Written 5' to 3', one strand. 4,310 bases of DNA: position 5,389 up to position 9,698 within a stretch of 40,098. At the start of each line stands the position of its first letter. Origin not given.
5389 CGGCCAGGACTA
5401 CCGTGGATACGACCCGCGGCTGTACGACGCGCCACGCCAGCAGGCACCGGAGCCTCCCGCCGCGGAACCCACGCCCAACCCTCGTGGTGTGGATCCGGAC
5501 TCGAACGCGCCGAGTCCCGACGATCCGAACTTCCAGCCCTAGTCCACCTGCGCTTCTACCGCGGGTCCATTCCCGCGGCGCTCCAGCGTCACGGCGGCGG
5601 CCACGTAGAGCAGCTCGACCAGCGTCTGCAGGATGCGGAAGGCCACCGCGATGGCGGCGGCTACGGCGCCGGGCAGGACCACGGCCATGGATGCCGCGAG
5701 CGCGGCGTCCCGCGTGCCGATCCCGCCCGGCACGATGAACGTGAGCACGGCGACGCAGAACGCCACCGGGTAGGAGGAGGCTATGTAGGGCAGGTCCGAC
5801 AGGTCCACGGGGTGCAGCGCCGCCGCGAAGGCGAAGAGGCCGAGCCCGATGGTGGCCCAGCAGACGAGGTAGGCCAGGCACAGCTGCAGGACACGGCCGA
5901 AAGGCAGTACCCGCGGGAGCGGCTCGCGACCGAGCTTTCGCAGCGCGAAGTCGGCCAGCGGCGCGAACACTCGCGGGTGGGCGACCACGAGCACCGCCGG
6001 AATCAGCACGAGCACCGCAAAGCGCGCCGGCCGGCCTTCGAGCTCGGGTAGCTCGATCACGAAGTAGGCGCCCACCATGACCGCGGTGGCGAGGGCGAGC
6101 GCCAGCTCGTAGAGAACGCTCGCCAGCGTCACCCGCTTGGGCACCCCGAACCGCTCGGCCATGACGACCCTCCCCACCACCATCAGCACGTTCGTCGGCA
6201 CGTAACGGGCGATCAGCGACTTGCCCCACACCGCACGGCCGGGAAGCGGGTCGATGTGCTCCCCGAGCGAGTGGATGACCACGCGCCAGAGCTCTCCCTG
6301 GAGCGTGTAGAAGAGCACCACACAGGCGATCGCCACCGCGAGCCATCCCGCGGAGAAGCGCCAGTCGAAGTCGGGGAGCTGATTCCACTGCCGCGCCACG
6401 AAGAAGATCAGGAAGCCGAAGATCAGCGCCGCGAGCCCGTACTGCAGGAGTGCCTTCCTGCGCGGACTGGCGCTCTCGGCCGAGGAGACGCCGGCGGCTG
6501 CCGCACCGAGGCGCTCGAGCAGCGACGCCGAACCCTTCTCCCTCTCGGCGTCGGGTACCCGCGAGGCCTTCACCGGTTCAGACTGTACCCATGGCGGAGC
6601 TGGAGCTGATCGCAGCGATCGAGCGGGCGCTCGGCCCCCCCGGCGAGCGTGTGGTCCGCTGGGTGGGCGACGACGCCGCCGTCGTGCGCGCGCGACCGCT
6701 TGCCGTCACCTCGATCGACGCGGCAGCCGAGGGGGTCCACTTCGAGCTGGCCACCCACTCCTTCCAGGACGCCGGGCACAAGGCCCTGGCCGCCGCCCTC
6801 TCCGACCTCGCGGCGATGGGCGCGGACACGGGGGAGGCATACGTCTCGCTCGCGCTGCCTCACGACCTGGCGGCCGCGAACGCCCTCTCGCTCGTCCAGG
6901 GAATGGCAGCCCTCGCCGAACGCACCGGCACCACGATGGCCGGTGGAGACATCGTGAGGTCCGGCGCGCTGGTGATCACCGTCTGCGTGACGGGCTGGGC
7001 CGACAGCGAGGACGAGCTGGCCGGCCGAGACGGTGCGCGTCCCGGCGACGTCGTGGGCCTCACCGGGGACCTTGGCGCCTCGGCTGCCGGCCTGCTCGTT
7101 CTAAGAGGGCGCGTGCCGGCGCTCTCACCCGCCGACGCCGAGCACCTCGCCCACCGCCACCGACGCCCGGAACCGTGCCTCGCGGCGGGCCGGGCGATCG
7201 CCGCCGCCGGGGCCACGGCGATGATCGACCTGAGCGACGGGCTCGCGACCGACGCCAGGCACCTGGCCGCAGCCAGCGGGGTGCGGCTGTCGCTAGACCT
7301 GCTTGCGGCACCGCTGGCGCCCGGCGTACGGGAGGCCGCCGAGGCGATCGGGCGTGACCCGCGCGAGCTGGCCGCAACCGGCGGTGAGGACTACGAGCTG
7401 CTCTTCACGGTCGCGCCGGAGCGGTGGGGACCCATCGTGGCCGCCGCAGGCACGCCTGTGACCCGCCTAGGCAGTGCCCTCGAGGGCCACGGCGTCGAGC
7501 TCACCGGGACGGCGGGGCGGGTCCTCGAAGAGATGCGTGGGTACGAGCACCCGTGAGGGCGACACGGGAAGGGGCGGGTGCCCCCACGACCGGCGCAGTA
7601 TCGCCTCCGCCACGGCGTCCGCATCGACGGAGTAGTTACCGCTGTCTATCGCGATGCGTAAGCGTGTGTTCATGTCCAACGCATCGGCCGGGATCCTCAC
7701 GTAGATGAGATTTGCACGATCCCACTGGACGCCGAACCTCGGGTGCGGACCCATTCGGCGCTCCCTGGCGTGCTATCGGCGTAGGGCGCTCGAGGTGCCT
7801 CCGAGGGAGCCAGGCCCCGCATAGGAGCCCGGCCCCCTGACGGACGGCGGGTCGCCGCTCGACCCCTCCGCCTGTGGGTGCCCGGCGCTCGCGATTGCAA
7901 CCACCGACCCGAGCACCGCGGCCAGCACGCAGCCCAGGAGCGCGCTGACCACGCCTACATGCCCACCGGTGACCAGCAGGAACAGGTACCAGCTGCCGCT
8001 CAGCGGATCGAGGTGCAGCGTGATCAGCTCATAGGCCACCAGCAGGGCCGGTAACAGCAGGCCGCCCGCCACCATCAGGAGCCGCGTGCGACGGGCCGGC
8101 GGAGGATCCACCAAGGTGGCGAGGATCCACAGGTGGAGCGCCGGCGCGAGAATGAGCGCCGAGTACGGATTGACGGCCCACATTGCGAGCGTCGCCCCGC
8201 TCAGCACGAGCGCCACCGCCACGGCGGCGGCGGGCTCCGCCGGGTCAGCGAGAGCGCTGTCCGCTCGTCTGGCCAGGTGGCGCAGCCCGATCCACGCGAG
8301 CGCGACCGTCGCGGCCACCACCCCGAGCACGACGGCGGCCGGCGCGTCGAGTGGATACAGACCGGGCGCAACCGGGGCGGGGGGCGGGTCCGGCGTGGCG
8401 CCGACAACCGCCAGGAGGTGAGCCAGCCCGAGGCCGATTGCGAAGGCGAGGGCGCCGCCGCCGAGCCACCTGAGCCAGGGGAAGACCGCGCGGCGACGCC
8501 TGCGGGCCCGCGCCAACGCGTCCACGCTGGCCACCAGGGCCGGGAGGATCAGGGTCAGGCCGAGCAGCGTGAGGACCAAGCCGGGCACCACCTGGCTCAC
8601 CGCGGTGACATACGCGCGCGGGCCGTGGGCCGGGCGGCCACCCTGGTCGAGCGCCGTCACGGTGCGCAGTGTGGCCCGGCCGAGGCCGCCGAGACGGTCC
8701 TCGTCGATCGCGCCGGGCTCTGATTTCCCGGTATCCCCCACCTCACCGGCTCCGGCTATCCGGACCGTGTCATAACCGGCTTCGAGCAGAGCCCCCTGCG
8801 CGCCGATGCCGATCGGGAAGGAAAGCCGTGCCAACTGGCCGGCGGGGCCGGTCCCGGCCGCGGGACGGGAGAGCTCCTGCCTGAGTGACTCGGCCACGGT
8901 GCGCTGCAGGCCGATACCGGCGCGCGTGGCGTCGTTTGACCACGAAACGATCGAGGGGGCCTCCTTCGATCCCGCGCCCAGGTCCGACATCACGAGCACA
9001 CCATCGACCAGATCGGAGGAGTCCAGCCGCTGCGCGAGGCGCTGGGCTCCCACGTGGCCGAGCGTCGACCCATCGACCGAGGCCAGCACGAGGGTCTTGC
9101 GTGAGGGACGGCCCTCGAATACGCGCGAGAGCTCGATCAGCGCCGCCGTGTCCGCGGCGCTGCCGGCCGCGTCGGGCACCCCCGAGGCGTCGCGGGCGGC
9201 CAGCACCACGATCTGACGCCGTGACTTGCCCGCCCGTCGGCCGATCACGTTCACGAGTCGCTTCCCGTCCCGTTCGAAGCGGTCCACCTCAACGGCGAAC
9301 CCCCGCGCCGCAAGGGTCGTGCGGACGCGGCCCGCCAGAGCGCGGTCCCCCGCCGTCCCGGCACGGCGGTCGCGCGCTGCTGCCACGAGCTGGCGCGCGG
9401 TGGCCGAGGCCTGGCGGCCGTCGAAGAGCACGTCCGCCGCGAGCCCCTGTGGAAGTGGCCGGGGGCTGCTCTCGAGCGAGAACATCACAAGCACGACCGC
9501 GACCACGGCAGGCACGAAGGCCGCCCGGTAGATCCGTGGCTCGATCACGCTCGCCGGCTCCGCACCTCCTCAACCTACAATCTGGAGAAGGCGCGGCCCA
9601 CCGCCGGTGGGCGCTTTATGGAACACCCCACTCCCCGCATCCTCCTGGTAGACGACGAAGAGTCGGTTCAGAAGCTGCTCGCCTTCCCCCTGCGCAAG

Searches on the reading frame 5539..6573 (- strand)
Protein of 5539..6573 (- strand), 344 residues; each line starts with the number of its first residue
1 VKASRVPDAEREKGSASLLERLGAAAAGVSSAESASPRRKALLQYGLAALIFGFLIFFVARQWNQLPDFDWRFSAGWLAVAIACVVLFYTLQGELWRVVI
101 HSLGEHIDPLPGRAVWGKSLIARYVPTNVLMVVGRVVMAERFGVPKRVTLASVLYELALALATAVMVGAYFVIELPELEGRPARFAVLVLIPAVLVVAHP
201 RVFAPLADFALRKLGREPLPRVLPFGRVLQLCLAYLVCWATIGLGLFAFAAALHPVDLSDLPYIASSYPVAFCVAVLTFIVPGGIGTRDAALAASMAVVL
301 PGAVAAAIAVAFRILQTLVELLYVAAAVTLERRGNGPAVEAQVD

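Call 16: search_protein_families(library=pfam, proteins=[window:5539-6573:-], max_evalue=0.01)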
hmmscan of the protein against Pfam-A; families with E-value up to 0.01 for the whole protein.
window:5539-6573:- (344 aa): 1 family
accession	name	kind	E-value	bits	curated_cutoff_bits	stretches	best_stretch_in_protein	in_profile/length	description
PF03706.18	LPG_synthase_TM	-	6e-15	55.9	33.4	1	48-319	4-297/302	Lysylphosphatidylglycerol synthase TM region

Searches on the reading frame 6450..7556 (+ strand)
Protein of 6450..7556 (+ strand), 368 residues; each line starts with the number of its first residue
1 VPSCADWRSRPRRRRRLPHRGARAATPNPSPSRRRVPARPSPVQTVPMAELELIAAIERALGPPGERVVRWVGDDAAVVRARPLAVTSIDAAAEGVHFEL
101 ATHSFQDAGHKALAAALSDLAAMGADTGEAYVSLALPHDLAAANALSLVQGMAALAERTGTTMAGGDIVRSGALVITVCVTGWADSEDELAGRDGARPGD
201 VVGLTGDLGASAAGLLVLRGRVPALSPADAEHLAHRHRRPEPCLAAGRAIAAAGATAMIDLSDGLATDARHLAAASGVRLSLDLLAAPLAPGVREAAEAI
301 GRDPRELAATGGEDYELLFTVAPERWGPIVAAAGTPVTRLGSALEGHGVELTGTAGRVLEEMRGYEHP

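Call 16: search_protein_families(library=pfam, proteins=[window:6450-7556:+], max_evalue=0.01)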
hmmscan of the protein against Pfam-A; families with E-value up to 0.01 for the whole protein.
window:6450-7556:+ (368 aa): 2 families
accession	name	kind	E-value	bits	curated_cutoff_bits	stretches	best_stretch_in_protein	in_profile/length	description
PF00586.29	AIRS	-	4.5e-16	59.7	24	1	73-183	1-111/112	AIR synthase related protein, N-terminal domain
PF02769.27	AIRS_C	-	6.1e-07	30.2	23.1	1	197-349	1-151/156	AIR synthase related protein, C-terminal domain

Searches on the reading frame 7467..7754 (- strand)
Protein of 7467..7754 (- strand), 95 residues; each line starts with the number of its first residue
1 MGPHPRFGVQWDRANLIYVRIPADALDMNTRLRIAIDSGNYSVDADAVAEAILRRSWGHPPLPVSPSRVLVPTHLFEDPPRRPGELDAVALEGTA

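Call 16: search_protein_families(library=pfam, proteins=[window:7467-7754:-], max_evalue=0.01)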
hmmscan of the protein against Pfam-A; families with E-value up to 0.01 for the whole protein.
window:7467-7754:- (95 aa): 1 family
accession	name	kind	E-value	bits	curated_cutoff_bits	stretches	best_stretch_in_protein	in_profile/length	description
PF04316.19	FlgM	-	7e-05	23.4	25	1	31-53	32-54/55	Anti-sigma-28 factor, FlgM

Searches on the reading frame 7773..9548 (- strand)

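Call 16: search_protein_families(library=pfam, proteins=[window:7773-9548:-], max_evalue=0.01)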
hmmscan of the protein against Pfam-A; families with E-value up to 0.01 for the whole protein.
window:7773-9548:- (591 aa): 1 family
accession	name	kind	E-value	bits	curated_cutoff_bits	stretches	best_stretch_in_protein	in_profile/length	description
PF04389.22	Peptidase_M28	-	0.0061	16.7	21.3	0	100-198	1-103/193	Peptidase family M28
